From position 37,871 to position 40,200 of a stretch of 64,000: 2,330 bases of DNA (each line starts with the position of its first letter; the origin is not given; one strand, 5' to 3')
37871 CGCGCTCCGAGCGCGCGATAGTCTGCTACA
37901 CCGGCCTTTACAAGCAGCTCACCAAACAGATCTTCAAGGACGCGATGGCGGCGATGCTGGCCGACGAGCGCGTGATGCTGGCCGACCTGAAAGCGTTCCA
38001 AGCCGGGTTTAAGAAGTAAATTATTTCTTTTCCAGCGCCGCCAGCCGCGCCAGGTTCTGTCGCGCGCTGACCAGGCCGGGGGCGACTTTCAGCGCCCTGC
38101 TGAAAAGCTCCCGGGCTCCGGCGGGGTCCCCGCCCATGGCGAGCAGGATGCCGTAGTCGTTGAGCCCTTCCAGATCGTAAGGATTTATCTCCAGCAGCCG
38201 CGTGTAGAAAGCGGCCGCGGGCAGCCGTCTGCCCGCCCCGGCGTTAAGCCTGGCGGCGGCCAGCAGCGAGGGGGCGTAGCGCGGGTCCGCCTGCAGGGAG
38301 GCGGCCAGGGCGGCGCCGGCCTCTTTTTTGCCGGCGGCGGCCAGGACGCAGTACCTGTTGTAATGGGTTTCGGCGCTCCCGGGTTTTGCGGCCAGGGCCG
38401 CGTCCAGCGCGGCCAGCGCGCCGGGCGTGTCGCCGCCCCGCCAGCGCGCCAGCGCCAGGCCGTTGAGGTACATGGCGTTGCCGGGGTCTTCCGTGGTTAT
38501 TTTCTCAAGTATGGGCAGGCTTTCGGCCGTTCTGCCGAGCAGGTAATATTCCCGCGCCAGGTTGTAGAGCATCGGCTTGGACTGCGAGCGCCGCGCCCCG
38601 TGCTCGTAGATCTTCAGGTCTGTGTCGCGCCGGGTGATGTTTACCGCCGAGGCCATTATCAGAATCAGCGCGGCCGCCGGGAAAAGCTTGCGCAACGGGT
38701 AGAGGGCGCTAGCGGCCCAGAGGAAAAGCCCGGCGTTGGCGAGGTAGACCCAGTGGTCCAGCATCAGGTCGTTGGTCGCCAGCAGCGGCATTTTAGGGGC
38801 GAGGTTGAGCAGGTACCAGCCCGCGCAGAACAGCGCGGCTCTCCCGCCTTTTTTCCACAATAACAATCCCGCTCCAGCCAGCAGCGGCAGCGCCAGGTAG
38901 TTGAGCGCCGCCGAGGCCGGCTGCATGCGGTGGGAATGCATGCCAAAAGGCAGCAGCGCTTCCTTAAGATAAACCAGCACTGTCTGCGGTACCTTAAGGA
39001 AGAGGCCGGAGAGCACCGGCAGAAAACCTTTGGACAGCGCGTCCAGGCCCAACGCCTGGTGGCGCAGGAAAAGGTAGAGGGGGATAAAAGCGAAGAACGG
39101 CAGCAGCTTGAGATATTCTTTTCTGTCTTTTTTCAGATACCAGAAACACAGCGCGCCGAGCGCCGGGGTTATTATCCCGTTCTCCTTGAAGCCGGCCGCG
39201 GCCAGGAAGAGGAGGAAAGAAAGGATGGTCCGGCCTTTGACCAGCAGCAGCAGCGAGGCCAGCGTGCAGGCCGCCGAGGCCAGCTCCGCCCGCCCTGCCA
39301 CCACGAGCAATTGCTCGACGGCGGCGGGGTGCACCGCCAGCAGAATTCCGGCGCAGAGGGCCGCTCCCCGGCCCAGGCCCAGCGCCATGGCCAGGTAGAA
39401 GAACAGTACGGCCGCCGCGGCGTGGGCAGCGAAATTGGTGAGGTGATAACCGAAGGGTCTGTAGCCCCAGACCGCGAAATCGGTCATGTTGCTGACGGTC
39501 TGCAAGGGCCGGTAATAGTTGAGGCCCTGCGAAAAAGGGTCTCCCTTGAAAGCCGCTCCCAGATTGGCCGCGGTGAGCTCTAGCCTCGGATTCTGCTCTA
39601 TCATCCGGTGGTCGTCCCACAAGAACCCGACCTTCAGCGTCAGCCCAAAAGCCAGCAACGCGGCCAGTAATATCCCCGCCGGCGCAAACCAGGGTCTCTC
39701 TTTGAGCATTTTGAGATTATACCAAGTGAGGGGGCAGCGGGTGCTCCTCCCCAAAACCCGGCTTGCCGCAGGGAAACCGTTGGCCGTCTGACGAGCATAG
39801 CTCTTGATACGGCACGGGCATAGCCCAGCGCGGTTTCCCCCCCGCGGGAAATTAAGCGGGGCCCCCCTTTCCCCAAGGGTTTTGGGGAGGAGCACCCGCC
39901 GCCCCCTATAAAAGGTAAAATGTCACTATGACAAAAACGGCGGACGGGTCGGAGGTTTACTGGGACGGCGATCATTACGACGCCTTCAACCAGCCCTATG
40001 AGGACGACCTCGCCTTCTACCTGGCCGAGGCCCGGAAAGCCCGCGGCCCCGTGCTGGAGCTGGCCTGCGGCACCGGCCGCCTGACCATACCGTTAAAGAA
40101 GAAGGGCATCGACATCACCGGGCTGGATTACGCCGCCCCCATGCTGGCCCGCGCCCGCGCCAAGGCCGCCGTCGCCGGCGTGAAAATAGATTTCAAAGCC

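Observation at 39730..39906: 177-nt highly structured element closed by a 30-bp stem in a divergent intergenic region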

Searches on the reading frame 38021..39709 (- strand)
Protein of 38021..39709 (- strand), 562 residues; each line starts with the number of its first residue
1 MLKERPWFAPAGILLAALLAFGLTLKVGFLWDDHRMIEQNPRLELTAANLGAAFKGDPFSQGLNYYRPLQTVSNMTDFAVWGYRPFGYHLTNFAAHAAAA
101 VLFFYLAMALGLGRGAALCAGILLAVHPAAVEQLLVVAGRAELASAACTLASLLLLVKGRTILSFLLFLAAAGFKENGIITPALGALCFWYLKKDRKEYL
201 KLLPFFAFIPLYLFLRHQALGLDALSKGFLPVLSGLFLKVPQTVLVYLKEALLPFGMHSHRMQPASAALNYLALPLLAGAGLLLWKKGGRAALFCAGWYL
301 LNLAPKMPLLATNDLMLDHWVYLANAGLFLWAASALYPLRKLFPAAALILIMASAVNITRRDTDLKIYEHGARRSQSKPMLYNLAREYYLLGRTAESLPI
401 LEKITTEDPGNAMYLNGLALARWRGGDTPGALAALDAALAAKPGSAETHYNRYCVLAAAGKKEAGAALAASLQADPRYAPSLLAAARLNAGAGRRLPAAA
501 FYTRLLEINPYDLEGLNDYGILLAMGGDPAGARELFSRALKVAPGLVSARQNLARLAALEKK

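Call 76: search_protein_families(library=pfam, proteins=[window:38021-39709:-], max_evalue=0.01)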
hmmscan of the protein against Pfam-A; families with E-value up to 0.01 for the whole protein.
window:38021-39709:- (562 aa): 10 families
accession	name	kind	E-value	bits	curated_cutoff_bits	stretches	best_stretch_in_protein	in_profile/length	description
PF07719.23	TPR_2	-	1.7e-09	37.5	27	0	514-545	2-33/34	Tetratricopeptide repeat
PF13428.12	TPR_14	-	1.8e-09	37.8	23.5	1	515-556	3-44/44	Tetratricopeptide repeat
PF13432.12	TPR_16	-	7.7e-08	33.1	32.7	1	382-446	1-65/65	Tetratricopeptide repeat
PF13431.12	TPR_17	-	1e-07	32.1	24.4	0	501-534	1-34/34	Tetratricopeptide repeat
PF13424.12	TPR_12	-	4.9e-07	30.3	30.1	0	514-543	46-75/77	Tetratricopeptide repeat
PF14559.12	TPR_19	-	7.1e-07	29.9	25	1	392-447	5-60/68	Tetratricopeptide repeat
PF00515.34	TPR_1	-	3.1e-05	24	27.8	0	381-410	4-33/34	Tetratricopeptide repeat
PF13174.12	TPR_6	-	8e-05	23.5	26.3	0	381-410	3-32/33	Tetratricopeptide repeat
PF13181.12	TPR_8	-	0.00071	20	25.7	0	380-410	3-33/34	Tetratricopeptide repeat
PF13371.12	TPR_9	-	0.0041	17.5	35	1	497-552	13-68/73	Tetratricopeptide repeat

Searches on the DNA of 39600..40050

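Call 5: search_rna_families(source=window, start=39600, end=40050, threshold=evalue, max_evalue=10, show_alignments=5)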
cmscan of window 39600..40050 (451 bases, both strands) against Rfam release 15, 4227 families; matches with E-value up to 10: 4.
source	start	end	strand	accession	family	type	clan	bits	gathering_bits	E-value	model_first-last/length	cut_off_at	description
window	39855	39916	-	RF03540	Flavi_NKV_CRE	Cis-reg;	-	24.2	50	0.065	1-98/98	no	No-Known-Vector Flavivirus 3' UTR cis-acting replication element (CRE)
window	39830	39899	-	RF02221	sRNA-Xcc1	Gene; sRNA;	-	15.1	53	9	6-74/87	no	sRNA-Xcc1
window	39844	39941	+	RF01527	CrfA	Gene; sRNA;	-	12.5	38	8.5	1-136/136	no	Caulobacter sRNA CrfA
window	40000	40011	+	RF01068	Guanidine-II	Cis-reg; riboswitch;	-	11.3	32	9.6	5-16/48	no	Guanidine-II riboswitch aptamer (mini-ykkC)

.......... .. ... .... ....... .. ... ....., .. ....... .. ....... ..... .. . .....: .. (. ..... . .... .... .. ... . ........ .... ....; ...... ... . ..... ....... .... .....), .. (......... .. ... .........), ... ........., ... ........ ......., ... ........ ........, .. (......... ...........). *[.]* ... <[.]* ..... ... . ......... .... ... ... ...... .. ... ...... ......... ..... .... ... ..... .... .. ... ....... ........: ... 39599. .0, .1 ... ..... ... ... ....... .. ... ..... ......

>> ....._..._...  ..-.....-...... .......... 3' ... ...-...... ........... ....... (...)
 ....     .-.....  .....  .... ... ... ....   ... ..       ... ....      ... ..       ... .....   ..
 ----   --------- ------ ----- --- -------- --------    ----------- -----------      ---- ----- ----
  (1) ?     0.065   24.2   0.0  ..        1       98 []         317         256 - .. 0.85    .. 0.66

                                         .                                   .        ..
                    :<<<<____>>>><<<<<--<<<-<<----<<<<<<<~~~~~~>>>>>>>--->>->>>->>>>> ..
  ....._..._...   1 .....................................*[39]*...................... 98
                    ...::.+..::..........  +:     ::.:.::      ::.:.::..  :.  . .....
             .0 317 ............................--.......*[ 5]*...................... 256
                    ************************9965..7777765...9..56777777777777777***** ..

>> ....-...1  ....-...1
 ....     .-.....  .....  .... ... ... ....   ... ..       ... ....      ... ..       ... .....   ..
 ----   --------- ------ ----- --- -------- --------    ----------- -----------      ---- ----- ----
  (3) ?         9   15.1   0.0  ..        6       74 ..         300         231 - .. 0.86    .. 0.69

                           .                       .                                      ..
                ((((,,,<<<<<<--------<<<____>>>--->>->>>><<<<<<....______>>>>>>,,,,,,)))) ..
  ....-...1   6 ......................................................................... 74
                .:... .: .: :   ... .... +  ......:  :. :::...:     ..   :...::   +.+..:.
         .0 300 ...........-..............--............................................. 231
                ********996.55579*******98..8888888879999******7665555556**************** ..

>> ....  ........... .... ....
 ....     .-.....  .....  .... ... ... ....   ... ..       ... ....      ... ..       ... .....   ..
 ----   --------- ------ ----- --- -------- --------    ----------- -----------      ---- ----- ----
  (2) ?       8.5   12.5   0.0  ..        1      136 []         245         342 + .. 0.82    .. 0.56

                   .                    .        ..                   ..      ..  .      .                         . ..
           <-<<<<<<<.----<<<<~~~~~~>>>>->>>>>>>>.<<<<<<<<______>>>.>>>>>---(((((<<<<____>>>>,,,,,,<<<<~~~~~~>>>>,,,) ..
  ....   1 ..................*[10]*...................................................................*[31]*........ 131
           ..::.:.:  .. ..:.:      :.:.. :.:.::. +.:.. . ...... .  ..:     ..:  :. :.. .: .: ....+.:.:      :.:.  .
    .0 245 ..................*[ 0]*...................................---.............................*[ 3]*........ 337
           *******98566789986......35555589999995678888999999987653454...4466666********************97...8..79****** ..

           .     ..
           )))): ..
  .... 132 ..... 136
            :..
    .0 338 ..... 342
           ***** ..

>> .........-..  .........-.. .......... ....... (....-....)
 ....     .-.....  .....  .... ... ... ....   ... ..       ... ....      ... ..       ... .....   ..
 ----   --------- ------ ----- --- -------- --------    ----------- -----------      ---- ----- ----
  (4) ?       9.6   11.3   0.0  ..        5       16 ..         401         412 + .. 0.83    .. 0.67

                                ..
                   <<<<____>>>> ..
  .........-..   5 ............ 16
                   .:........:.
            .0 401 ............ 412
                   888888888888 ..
